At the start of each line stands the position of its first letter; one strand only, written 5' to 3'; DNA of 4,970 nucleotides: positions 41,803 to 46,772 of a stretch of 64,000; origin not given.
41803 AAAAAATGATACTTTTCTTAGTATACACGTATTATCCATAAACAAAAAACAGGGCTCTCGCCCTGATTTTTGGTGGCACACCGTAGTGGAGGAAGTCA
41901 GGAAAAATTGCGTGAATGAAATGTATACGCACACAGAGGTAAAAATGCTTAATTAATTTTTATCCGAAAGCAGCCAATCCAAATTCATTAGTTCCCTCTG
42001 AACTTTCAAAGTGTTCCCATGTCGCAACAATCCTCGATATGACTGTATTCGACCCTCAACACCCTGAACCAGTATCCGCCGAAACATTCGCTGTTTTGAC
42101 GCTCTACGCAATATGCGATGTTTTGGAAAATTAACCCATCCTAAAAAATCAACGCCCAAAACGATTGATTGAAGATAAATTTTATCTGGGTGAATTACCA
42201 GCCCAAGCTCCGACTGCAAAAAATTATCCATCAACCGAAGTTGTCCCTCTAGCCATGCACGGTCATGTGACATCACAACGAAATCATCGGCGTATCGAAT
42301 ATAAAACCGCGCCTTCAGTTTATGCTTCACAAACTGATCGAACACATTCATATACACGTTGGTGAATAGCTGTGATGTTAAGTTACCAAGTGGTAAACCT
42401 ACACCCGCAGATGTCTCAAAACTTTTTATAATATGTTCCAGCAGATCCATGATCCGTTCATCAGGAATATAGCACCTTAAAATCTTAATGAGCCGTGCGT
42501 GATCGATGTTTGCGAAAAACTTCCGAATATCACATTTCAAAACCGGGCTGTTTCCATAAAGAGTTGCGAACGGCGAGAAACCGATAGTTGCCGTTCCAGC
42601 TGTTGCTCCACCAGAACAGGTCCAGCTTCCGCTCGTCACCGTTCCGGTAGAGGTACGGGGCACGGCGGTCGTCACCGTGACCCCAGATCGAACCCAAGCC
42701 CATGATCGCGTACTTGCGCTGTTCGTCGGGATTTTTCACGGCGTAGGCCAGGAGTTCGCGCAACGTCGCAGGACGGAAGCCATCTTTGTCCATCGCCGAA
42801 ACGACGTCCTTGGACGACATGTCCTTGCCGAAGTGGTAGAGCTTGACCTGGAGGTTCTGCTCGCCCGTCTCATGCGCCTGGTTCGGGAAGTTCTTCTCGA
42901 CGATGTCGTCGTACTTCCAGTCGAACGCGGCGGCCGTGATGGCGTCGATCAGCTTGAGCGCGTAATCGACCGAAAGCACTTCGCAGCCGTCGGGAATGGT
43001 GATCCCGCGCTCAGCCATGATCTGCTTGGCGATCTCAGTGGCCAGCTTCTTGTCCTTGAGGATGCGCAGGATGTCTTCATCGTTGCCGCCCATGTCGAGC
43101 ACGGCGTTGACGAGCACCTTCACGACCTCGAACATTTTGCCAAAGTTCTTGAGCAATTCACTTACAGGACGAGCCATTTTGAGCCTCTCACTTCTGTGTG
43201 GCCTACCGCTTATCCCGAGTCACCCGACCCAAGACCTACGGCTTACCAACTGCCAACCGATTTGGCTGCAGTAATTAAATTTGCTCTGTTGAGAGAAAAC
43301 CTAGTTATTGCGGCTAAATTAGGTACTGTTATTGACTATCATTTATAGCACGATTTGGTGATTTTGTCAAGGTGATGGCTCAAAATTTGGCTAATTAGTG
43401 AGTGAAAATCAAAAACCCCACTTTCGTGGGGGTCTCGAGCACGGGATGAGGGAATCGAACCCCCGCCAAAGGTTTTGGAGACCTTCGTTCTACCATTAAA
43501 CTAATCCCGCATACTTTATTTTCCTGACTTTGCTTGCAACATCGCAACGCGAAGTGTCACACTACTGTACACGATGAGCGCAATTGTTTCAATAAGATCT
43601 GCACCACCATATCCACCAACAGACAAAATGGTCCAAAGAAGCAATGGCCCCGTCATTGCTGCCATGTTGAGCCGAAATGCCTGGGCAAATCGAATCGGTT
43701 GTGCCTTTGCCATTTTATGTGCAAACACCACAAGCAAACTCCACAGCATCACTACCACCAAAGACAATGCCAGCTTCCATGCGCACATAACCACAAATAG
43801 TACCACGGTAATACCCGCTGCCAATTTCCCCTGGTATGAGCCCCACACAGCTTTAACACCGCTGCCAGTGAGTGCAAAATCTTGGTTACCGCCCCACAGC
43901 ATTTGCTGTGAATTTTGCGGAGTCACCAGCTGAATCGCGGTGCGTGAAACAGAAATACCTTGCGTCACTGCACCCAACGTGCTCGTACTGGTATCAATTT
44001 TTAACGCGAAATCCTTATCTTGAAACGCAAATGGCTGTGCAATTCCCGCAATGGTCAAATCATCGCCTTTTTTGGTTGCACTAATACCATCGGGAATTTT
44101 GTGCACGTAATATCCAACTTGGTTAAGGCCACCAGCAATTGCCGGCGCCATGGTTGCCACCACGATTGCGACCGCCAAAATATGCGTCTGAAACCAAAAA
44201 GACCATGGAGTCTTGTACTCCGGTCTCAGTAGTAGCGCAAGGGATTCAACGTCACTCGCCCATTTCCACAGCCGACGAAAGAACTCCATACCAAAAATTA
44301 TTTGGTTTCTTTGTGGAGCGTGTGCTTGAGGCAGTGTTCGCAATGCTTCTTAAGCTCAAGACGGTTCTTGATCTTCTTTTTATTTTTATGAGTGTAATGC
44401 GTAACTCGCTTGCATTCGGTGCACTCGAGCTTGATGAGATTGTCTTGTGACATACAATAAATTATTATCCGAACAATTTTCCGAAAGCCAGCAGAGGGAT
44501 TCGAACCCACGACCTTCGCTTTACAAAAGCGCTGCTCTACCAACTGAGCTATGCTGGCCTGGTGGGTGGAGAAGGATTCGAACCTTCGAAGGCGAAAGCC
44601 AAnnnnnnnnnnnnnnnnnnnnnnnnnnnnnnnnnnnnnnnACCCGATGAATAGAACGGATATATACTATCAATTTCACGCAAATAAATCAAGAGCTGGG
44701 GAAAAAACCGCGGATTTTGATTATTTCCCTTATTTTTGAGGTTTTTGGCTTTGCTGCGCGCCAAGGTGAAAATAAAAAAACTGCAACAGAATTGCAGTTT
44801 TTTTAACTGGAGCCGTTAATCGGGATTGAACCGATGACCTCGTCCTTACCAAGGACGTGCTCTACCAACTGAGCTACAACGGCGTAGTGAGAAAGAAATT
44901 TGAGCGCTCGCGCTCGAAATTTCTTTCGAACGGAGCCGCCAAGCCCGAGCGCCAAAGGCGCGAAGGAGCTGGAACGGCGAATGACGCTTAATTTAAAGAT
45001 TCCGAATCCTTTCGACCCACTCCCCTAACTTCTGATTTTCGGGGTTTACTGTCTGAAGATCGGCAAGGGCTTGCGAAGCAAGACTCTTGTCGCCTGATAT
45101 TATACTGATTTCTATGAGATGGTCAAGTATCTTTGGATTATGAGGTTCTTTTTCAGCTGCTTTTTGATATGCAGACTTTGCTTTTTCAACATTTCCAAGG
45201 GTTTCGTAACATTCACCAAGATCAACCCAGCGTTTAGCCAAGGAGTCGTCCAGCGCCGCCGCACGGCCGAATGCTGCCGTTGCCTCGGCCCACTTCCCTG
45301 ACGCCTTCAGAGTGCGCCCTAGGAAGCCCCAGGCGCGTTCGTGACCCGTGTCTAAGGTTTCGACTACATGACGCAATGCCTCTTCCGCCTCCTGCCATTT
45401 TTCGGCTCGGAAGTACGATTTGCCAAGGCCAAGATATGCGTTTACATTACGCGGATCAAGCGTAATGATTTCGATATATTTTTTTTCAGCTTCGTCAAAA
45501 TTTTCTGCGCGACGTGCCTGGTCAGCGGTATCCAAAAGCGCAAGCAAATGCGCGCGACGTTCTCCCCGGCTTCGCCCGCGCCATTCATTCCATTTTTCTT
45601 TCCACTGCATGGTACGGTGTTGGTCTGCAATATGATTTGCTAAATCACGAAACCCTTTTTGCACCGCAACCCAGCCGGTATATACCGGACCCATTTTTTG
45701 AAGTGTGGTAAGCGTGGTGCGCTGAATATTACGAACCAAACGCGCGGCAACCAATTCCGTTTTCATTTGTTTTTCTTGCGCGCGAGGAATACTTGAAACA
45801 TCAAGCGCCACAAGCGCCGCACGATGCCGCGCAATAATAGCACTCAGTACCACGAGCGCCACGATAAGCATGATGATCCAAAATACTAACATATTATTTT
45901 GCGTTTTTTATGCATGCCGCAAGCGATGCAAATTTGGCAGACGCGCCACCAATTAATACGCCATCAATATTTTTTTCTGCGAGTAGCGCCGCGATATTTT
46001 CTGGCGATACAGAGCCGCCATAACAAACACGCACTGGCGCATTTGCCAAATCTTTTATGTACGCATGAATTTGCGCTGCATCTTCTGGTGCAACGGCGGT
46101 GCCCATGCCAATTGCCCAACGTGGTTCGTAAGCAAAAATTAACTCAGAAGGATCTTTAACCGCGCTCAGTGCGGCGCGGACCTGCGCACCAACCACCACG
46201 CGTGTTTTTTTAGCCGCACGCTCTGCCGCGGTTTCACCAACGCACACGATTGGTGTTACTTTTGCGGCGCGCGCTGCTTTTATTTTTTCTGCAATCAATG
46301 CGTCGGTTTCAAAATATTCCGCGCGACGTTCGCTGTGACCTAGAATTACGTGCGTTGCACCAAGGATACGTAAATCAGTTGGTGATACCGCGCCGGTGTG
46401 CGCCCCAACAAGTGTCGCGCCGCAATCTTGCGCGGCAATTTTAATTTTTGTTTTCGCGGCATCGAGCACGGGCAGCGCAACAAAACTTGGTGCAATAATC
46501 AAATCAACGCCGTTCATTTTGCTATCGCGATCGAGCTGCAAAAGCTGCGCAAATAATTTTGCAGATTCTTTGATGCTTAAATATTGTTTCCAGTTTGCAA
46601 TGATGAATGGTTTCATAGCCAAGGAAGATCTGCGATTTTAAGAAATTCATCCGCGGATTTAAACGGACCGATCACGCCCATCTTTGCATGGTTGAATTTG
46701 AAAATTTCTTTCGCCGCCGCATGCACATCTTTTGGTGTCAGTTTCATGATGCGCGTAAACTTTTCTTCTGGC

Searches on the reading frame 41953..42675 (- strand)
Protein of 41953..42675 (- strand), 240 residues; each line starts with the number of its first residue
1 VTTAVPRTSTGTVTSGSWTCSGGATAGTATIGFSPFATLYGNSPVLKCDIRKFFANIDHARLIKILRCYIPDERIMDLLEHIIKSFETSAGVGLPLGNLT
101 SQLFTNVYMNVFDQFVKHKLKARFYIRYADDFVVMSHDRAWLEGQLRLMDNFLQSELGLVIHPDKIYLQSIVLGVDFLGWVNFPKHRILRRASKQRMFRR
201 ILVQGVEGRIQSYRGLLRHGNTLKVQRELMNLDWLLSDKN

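Call 67: search_protein_families(library=pfam, proteins=[window:41953-42675:-], max_evalue=0.00001)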
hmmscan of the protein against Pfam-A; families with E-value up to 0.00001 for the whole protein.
window:41953-42675:- (240 aa): 1 family
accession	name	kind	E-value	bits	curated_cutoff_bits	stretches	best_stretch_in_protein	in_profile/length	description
PF00078.32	RVT_1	-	1.4e-15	58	29.6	1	41-180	66-203/205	Reverse transcriptase (RNA-dependent DNA polymerase)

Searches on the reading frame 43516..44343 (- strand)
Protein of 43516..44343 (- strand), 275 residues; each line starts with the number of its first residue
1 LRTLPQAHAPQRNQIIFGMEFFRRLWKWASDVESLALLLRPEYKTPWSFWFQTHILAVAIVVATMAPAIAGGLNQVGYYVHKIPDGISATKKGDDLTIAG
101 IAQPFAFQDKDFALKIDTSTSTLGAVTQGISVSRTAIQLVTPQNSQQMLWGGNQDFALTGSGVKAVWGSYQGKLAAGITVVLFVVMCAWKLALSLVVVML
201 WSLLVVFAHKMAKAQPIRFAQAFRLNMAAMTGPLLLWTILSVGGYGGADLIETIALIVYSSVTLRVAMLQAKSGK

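Call 67: search_protein_families(library=pfam, proteins=[window:43516-44343:-], max_evalue=0.00001)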
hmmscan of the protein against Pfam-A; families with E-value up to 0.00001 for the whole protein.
window:43516-44343:- (275 aa): 1 family
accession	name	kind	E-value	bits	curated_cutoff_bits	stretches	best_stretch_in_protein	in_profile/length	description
PF06691.16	DUF1189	-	5e-10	39.7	28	1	102-244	78-222/244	Protein of unknown function (DUF1189)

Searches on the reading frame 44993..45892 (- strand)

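Call 67: search_protein_families(library=pfam, proteins=[window:44993-45892:-], max_evalue=0.00001)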
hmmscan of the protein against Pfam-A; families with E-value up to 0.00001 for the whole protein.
window:44993-45892:- (299 aa): 15 families
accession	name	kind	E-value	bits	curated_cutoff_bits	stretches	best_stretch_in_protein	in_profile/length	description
PF07719.23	TPR_2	-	4.4e-19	67.4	27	1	219-252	1-34/34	Tetratricopeptide repeat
PF14559.12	TPR_19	-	4.1e-17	62.7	25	2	128-190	3-64/68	Tetratricopeptide repeat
PF00515.34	TPR_1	-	1.3e-15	56.8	27.8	0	219-252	1-34/34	Tetratricopeptide repeat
PF13432.12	TPR_16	-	5.1e-15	56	32.7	1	120-174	1-55/65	Tetratricopeptide repeat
PF13428.12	TPR_14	-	2.1e-14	53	23.5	0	221-261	3-43/44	Tetratricopeptide repeat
PF23914.1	TPR_CcmH_CycH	-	1.3e-13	51.5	42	1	219-288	50-122/158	Cytochrome c-type biogenesis protein H TPR domain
PF13424.12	TPR_12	-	9.6e-11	42.2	30.1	0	151-215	4-75/77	Tetratricopeptide repeat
PF13414.12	TPR_11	-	1.4e-10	41.2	26.8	0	131-162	9-40/42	TPR repeat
PF13181.12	TPR_8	-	2.8e-10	39.9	25.7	0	220-247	2-29/34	Tetratricopeptide repeat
PF13174.12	TPR_6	-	5.7e-10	39.6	26.3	0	225-250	6-31/33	Tetratricopeptide repeat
PF13176.12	TPR_7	-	1.2e-09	37.9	27.9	0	187-216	1-32/36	Tetratricopeptide repeat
PF13371.12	TPR_9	-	9.4e-08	32.4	35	0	196-254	6-64/73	Tetratricopeptide repeat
PF13431.12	TPR_17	-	1.2e-07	31.9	24.4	0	139-171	2-34/34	Tetratricopeptide repeat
PF25063.1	ARM_TT21_C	-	2.4e-07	31.2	35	1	112-249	19-159/209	Tetratricopeptide repeat protein 21 C-terminal ARM domain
PF12895.13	ANAPC3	-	1.7e-06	28.6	27.2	0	136-210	9-81/82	Anaphase-promoting complex, cyclosome, subunit 3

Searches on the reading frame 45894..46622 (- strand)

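Call 67: search_protein_families(library=pfam, proteins=[window:45894-46622:-], max_evalue=0.00001)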
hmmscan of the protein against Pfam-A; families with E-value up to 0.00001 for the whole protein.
window:45894-46622:- (242 aa): 1 family
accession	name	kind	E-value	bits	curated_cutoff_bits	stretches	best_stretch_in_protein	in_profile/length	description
PF00121.24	TIM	-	2.3e-71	240.6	20.1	1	5-240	1-244/245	Triosephosphate isomerase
